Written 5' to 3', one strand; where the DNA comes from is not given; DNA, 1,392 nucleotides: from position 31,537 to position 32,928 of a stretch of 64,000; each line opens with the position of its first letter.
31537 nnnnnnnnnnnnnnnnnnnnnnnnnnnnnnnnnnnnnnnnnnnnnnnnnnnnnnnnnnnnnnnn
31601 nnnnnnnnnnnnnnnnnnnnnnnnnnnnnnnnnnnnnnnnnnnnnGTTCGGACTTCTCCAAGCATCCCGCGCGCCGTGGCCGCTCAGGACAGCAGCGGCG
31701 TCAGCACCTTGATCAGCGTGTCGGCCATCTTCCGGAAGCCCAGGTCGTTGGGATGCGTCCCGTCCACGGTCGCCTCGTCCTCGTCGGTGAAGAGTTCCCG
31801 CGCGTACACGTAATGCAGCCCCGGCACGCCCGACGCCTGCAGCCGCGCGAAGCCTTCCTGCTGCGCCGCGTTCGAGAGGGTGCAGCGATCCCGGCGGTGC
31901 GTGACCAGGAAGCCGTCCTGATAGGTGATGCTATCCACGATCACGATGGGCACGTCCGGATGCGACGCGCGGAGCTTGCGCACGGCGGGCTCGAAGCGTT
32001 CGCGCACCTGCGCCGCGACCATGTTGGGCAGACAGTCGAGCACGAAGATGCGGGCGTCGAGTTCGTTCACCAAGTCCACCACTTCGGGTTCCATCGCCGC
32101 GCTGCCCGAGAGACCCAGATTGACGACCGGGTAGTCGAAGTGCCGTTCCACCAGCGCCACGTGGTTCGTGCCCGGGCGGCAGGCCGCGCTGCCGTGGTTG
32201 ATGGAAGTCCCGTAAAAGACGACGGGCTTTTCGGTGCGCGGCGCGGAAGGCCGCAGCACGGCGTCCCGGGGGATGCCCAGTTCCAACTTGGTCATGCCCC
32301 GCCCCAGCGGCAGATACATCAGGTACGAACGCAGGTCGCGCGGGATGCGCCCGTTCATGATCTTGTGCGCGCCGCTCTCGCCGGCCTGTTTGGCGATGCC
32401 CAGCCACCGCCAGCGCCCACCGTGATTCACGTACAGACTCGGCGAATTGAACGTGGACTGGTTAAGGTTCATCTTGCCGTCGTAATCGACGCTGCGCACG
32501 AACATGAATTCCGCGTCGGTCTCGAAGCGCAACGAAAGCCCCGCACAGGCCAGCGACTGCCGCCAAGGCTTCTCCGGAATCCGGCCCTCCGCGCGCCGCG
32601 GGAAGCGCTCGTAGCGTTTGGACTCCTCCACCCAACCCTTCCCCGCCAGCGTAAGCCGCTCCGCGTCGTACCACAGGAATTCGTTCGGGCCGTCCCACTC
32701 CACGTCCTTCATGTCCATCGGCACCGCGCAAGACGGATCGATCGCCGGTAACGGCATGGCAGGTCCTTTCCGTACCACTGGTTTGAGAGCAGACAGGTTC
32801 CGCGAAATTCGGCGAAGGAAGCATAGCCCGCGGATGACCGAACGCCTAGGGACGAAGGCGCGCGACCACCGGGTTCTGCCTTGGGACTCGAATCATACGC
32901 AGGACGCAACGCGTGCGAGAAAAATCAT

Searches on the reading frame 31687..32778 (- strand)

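Call 39: search_protein_families(library=pfam, proteins=[window:31687-32778:-], max_evalue=0.001)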
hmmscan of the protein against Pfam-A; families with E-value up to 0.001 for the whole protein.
window:31687-32778:- (364 aa): 4 families
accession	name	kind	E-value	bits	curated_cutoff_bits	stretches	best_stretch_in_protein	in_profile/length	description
PF14606.12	Lipase_GDSL_3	-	3.1e-58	197.4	27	1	183-359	1-177/178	GDSL-like Lipase/Acylhydrolase family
PF14607.12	GxDLY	-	9e-22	77.9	27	1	36-174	3-145/146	N-terminus of Esterase_SGNH_hydro-type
PF13472.12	Lipase_GDSL_2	-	5.4e-07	30.7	32.9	1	188-349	1-177/178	GDSL-like Lipase/Acylhydrolase family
PF00657.28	Lipase_GDSL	-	0.00082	20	23.6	0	247-353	130-206/208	GDSL-like Lipase/Acylhydrolase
